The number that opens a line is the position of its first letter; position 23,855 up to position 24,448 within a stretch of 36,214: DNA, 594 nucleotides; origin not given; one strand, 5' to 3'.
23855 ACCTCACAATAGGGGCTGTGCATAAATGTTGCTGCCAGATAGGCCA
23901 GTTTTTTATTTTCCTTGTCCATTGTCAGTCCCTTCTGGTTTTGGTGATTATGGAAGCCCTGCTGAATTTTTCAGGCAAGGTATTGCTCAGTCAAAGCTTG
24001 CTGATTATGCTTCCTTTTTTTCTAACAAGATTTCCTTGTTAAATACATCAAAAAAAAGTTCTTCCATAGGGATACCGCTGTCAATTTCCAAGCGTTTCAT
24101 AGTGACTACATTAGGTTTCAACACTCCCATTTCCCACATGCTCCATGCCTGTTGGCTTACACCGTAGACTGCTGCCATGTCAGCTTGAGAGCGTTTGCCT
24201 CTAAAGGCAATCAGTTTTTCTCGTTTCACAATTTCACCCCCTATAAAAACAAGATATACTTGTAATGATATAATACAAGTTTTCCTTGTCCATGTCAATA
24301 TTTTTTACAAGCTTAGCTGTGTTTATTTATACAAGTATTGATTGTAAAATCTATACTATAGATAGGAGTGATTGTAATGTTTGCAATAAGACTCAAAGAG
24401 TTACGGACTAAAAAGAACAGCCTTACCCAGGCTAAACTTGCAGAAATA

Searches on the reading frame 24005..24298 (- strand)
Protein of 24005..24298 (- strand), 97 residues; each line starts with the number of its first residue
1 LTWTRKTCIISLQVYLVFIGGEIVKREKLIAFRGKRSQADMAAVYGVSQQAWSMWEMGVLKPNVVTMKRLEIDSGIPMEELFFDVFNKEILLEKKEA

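Call 33: search_protein_families(library=pfam, proteins=[window:24005-24298:-], max_evalue=0.01)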
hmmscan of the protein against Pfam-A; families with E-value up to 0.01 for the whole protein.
window:24005-24298:- (97 aa): 1 family
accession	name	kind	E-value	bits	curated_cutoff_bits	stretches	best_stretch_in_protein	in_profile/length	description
PF01381.28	HTH_3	-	0.00067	20.1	23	1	35-78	9-52/55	Helix-turn-helix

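Call 88: search_protein_families(library=padloc, proteins=[window:24005-24298:-], max_evalue=0.001)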
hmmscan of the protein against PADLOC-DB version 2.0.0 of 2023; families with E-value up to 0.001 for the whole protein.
window:24005-24298:- (97 aa): 2 families
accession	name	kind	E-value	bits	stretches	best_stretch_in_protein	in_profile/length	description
PDLC03952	RmrA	-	0.00056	16.8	1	37-78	37-78/395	-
PDLC02926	HTH_VI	-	0.00059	18.1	1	35-87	14-66/92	-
